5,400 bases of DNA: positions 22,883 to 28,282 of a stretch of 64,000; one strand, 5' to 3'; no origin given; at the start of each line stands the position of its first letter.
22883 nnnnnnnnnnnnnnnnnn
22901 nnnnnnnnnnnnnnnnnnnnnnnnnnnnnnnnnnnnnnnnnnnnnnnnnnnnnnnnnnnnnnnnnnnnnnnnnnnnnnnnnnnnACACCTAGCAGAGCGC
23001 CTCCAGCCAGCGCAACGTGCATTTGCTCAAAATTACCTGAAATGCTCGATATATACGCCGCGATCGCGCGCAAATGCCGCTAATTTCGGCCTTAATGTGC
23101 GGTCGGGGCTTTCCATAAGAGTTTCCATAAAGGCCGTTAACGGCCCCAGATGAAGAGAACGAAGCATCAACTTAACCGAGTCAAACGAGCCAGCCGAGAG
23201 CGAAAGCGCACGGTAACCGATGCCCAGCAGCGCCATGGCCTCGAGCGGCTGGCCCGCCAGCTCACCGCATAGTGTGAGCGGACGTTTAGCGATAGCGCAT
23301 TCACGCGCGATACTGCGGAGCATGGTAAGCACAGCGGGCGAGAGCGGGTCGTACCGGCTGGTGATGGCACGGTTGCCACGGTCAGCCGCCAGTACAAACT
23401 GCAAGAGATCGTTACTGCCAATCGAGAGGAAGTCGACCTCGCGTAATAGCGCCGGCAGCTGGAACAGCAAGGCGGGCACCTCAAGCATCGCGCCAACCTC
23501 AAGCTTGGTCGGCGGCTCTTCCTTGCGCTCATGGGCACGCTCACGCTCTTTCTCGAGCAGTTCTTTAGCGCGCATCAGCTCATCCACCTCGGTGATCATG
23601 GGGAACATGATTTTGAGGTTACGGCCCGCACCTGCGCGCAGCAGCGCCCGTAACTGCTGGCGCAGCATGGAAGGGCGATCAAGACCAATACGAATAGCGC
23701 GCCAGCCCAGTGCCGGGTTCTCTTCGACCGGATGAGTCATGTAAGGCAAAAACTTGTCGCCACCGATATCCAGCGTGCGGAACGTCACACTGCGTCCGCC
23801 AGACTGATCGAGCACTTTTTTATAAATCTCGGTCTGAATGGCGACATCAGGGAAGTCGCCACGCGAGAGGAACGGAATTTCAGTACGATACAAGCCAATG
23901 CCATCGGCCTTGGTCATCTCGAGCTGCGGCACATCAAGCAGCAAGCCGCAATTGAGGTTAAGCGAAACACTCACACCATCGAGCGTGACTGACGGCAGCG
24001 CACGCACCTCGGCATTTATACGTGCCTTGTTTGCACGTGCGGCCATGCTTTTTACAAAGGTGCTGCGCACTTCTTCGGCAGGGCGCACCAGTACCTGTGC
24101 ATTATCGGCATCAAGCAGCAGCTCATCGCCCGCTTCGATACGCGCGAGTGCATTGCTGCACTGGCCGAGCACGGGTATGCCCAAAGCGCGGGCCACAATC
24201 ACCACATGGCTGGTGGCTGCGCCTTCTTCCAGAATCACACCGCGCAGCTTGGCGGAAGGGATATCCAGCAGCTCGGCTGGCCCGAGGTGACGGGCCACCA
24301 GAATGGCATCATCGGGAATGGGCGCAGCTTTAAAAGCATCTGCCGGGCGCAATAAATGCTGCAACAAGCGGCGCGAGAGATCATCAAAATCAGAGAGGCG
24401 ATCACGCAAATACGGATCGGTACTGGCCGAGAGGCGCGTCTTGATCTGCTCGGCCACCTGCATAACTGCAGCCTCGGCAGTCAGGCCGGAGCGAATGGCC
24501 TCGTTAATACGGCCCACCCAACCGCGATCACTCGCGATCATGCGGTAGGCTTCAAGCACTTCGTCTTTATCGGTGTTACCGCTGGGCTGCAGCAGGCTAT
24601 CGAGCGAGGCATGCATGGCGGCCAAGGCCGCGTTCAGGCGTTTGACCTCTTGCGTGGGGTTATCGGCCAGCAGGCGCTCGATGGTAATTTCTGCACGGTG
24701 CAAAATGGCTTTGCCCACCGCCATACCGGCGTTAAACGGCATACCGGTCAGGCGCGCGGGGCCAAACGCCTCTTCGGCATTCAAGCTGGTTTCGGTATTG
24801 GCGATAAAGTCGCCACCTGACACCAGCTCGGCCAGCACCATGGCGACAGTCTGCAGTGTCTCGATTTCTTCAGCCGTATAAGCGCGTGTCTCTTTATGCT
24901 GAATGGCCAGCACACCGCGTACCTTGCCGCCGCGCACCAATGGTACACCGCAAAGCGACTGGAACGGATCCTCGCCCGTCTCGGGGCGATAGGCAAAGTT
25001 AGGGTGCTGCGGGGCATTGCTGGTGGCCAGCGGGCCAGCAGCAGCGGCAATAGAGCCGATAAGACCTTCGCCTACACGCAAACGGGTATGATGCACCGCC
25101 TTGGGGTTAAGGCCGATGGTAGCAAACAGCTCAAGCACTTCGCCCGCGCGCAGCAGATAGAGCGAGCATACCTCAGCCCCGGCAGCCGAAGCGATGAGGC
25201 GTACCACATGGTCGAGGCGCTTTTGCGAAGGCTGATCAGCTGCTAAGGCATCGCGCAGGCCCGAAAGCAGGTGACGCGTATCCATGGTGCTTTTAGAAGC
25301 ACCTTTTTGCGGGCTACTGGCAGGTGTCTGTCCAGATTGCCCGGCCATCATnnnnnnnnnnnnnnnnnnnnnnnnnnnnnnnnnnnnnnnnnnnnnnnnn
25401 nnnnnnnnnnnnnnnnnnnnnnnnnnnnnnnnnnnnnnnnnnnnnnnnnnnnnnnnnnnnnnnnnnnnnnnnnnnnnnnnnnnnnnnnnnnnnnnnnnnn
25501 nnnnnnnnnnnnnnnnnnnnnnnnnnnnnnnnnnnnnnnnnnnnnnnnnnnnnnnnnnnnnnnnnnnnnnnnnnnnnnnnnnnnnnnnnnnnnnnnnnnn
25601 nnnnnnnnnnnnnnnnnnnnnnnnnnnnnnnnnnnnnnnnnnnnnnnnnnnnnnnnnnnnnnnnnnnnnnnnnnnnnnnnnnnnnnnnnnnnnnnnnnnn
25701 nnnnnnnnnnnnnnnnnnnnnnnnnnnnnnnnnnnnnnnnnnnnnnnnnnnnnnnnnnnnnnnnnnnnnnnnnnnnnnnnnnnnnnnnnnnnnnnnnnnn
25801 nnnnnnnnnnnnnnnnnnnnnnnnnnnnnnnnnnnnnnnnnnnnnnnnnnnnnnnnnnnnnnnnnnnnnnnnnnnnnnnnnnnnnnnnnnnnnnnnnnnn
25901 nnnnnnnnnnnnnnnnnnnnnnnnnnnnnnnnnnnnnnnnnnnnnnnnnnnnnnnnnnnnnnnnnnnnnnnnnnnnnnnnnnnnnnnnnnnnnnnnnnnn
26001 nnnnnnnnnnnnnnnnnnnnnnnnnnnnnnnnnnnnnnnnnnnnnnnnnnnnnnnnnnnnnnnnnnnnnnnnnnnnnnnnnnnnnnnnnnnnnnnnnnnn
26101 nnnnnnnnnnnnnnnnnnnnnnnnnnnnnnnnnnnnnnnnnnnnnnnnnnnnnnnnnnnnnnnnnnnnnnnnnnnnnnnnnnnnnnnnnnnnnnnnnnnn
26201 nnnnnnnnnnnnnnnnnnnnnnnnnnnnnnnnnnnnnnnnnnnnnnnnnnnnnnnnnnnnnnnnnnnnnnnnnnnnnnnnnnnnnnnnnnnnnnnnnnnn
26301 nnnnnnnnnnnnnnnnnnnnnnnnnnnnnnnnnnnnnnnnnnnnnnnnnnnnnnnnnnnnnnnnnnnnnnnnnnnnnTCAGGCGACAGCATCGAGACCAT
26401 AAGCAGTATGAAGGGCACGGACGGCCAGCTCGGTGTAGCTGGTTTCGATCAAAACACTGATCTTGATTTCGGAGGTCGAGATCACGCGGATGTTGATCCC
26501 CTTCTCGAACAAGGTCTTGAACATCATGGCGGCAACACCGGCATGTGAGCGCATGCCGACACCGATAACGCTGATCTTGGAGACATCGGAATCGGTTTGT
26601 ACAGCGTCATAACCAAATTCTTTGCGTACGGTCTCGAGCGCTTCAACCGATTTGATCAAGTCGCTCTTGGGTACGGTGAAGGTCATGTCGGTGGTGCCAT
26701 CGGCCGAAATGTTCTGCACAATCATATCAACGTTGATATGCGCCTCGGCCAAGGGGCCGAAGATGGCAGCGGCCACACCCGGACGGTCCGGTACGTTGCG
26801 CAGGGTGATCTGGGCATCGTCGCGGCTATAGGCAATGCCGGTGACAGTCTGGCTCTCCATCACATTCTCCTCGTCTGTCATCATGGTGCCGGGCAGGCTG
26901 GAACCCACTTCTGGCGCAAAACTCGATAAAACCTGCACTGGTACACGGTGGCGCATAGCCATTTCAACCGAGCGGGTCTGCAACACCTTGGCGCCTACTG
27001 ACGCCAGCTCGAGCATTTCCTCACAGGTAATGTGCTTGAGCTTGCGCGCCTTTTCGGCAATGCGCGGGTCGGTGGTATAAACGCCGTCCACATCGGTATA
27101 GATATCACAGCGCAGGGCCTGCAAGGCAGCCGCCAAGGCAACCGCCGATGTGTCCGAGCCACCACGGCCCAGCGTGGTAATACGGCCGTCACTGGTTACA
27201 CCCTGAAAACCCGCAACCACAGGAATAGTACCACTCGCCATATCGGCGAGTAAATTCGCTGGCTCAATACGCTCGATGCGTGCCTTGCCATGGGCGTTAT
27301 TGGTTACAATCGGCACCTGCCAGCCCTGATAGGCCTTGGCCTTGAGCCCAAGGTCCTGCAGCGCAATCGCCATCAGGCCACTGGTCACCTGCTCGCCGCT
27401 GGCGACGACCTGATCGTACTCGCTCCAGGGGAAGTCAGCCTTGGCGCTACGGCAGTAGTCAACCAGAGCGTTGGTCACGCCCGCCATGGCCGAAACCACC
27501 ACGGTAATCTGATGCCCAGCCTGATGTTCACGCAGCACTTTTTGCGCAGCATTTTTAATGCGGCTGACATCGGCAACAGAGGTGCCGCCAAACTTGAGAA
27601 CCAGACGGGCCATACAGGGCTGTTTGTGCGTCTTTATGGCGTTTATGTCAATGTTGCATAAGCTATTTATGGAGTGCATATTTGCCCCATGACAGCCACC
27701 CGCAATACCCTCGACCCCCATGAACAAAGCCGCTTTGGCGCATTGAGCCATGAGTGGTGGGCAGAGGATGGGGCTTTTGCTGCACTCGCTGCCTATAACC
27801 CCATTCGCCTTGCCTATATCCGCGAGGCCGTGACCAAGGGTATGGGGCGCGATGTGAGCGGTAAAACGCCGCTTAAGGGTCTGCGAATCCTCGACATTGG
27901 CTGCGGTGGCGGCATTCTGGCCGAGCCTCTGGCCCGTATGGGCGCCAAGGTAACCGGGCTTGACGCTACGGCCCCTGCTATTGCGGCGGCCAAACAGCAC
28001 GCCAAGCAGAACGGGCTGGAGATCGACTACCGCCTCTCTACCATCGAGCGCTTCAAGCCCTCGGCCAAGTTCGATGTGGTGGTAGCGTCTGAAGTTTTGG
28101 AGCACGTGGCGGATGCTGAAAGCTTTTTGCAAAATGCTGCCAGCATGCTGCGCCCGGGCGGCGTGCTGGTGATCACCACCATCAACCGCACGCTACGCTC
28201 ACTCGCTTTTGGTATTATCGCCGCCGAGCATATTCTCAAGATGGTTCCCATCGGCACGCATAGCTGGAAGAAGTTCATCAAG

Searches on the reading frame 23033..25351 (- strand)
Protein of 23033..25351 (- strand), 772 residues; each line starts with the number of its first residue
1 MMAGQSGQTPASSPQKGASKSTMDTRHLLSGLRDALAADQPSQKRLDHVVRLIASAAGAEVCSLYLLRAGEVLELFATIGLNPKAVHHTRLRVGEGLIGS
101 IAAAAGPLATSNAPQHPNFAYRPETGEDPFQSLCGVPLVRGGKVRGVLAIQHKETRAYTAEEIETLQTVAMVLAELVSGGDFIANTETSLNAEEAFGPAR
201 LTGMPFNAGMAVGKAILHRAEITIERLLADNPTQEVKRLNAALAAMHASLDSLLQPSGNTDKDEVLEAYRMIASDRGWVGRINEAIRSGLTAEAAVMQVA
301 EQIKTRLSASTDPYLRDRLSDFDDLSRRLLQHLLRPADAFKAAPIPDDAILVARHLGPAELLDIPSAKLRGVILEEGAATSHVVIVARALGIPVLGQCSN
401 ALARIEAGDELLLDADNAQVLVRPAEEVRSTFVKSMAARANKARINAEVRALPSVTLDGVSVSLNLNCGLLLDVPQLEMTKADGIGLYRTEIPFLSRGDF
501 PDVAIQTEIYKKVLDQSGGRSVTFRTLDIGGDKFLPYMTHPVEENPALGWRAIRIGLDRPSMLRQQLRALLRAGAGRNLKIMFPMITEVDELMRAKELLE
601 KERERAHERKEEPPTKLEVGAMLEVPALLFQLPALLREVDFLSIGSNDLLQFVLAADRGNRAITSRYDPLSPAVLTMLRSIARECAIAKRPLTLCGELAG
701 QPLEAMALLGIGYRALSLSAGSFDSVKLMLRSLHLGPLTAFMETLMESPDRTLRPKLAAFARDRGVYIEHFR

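Call 52: search_protein_families(library=ncbifam, proteins=[window:23033-25351:-], max_evalue=0.00001)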
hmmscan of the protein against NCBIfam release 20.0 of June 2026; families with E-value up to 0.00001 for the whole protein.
window:23033-25351:- (772 aa): 11 families
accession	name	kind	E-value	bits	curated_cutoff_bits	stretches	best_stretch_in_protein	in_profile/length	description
NF008283.0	PRK11061.1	equivalog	3.6e-148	495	583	1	37-765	13-739/748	phosphoenolpyruvate--protein phosphotransferase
TIGR01417.1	PTS_I_fam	equivalog_domain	1.5e-125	419.8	341.7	1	201-747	1-553/565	phosphoenolpyruvate--protein phosphotransferase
NF008382.0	PRK11177.1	equivalog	1.2e-114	384.1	824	1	202-746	3-553/575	phosphoenolpyruvate-protein phosphotransferase PtsI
NF005057.0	PRK06464.1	equivalog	2.6e-42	144.9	598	1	369-731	406-786/798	phosphoenolpyruvate synthase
TIGR01418.1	PEP_synth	equivalog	7e-37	127.2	739.75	2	522-727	567-776/784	pyruvate, water dikinase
NF008478.1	PRK11377.1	equivalog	1.8e-24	86.6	520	1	217-420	265-470/473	dihydroxyacetone kinase phosphoryl donor subunit DhaM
TIGR01828.1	pyru_phos_dikin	equivalog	4.9e-19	67.8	843.45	1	542-658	651-773/865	pyruvate, phosphate dikinase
TIGR01817.1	nifA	equivalog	3e-10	39.5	528.85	1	35-190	13-169/534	nif-specific transcriptional activator NifA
NF052631.1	prodigiosin_PigC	equivalog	5e-07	28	1300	1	368-422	827-881/883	prodigiosin ligase PigC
NF004531.0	PRK05878.1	equivalog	1.7e-06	27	456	1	337-420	373-454/534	pyruvate, phosphate dikinase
NF004881.0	PRK06241.2-2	equivalog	3.2e-06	25.7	883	1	368-420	835-887/898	phosphoenolpyruvate synthase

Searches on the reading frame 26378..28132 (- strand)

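Call 52: search_protein_families(library=ncbifam, proteins=[window:26378-28132:-], max_evalue=0.00001)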
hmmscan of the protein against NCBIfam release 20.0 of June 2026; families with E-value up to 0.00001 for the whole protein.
window:26378-28132:- (584 aa): 26 families (the best 25 are shown)
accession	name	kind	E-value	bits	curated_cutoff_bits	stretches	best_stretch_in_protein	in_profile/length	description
NF005155.0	PRK06635.1-4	equivalog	1.2e-173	577.8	346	1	174-582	1-405/407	aspartate kinase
NF005154.0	PRK06635.1-2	equivalog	1.3e-173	578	376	1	174-582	1-406/407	aspartate kinase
NF005656.0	PRK07431.1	equivalog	1.2e-140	469.9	657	1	174-581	1-412/587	aspartate kinase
NF005153.0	PRK06635.1-1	equivalog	9.1e-138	459.8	585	1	174-582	1-409/421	aspartate kinase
TIGR00657.1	asp_kinases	subfamily_domain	2.8e-131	438.7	208.7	2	238-578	105-440/442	aspartate kinase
NF005156.0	PRK06635.1-5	equivalog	2.6e-127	425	594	1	174-581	1-403/411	aspartate kinase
TIGR00656.1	asp_kin_monofn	equivalog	6.9e-127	423.8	402.25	1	177-579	4-405/407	aspartate kinase, monofunctional class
NF005161.0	PRK06635.2-5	equivalog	1.3e-102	343.7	586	1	174-578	3-400/402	aspartate kinase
NF006068.0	PRK08210.1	equivalog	1.5e-95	320.7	474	1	175-581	2-403/405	aspartate kinase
NF004938.0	PRK06291.1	equivalog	1.5e-91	307.5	528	2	240-581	123-464/468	aspartate kinase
NF005158.0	PRK06635.2-2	equivalog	2e-90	303.6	717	1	174-575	1-395/401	aspartate kinase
NF006459.0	PRK08841.1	equivalog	1.8e-87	293.9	535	1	174-578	3-378/395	aspartate kinase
NF005157.0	PRK06635.2-1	equivalog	3.1e-82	276.6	832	1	175-578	3-399/401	aspartate kinase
NF006959.0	PRK09436.1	equivalog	1.2e-71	241.9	726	2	238-577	118-458/819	bifunctional aspartate kinase/homoserine dehydrogenase I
NF006570.0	PRK09084.1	equivalog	1.2e-68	232.2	455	2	239-576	112-446/452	lysine-sensitive aspartokinase 3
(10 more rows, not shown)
